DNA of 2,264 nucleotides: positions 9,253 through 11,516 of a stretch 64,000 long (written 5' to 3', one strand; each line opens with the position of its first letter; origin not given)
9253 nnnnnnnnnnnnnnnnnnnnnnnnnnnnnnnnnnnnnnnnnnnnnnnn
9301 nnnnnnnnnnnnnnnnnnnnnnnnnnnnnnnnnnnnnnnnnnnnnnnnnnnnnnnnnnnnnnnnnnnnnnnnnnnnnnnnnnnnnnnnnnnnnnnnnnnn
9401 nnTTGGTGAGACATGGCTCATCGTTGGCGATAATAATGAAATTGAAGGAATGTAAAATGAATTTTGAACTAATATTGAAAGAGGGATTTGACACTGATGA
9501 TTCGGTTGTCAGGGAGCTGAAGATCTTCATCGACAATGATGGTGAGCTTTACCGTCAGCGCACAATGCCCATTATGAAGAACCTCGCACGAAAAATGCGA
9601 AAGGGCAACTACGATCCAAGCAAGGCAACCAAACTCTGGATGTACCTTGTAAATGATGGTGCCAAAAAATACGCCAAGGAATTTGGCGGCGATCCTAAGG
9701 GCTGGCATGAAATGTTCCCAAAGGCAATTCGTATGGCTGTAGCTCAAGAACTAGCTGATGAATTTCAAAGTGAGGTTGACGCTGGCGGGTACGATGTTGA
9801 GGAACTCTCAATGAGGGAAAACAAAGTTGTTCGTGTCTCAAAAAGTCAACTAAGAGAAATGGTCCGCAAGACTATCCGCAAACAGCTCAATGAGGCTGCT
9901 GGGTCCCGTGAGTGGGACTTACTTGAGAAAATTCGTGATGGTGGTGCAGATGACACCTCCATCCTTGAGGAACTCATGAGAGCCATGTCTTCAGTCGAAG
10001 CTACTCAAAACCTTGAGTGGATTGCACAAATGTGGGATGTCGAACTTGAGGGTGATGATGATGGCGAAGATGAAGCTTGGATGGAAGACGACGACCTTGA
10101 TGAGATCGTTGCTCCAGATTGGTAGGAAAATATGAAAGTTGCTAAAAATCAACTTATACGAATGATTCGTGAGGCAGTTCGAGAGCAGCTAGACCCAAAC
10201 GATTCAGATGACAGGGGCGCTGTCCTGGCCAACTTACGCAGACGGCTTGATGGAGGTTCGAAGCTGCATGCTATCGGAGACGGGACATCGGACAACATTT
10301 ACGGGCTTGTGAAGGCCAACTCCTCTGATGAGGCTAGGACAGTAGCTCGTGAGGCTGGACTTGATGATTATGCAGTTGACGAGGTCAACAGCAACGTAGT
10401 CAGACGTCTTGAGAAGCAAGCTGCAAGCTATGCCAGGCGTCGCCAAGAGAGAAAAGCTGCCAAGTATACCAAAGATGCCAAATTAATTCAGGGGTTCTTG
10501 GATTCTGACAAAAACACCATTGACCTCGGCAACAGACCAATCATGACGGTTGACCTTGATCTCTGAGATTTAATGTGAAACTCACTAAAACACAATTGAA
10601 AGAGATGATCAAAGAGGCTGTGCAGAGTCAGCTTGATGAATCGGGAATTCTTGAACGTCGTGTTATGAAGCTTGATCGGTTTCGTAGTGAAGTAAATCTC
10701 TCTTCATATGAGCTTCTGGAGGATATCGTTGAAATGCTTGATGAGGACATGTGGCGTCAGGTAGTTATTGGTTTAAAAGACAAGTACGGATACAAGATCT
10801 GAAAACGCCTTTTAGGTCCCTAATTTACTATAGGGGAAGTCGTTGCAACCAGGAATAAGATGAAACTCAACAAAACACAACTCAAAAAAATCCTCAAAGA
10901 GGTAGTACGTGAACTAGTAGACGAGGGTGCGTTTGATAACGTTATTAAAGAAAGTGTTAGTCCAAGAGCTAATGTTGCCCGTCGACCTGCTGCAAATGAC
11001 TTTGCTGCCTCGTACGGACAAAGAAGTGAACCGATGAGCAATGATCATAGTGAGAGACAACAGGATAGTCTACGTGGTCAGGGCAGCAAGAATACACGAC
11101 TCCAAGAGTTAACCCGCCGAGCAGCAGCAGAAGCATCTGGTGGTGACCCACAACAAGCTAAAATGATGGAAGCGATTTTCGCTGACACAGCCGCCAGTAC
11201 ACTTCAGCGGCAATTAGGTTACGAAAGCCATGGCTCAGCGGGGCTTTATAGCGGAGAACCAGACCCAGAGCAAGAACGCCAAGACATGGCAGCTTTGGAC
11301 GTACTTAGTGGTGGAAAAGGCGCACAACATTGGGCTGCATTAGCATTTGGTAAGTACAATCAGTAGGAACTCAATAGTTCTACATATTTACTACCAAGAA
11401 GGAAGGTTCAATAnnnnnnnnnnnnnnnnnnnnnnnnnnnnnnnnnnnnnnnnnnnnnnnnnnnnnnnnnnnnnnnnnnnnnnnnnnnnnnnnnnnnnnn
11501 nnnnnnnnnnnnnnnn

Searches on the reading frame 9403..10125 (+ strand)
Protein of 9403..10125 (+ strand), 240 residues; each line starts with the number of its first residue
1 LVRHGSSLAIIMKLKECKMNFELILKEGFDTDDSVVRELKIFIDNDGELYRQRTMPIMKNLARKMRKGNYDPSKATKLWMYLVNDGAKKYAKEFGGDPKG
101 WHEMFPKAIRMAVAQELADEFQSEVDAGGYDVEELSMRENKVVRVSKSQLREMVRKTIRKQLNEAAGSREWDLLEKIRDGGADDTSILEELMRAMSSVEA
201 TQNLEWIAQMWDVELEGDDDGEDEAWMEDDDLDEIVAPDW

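Call 3: search_protein_families(library=pfam, proteins=[window:9403-10125:+], max_evalue=0.1)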
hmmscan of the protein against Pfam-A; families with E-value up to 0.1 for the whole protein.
window:9403-10125:+ (240 aa): 0 families

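Call 4: search_protein_families(library=phrogs, proteins=[window:9403-10125:+], max_evalue=0.1)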
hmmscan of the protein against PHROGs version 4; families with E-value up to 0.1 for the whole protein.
window:9403-10125:+ (240 aa): 1 family
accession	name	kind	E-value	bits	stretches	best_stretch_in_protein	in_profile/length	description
phrog_3265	-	DNA, RNA and nucleotide metabolism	0.014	15.3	1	139-218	297-377/496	ribonuclease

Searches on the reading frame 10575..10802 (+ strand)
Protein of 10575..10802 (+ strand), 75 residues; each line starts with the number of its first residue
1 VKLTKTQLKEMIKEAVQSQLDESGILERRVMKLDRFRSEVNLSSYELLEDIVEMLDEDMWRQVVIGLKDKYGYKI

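Call 3: search_protein_families(library=pfam, proteins=[window:10575-10802:+], max_evalue=0.1)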
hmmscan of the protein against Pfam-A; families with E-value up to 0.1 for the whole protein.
window:10575-10802:+ (75 aa): 1 family
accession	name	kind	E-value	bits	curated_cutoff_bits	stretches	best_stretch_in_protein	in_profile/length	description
PF24012.1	DUF7326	-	0.049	14.4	27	1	1-68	4-71/76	Family of unknown function (DUF7326)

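Call 4: search_protein_families(library=phrogs, proteins=[window:10575-10802:+], max_evalue=0.1)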
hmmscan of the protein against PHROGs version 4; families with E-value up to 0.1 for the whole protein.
window:10575-10802:+ (75 aa): 1 family
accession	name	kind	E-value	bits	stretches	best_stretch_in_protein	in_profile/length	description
phrog_1352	-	unknown function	0.00039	22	1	1-64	2-66/72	-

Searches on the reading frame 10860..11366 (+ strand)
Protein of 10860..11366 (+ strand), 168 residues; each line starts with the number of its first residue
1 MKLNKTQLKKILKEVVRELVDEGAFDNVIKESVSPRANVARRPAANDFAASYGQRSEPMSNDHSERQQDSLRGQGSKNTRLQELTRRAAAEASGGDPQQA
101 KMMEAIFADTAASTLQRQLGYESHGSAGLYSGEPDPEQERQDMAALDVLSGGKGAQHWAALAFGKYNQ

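Call 3: search_protein_families(library=pfam, proteins=[window:10860-11366:+], max_evalue=0.1)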
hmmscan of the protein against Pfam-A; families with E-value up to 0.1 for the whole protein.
window:10860-11366:+ (168 aa): 2 families
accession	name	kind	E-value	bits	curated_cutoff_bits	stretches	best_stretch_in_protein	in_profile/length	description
PF03105.24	SPX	-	0.015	15.8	27.8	1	7-105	24-138/340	SPX domain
PF25734.1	RelB_like_antitoxin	-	0.019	15.2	27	1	3-22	4-23/43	Putative antitoxin family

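Call 4: search_protein_families(library=phrogs, proteins=[window:10860-11366:+], max_evalue=0.1)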
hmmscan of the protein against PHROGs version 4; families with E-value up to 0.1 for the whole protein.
window:10860-11366:+ (168 aa): 0 families
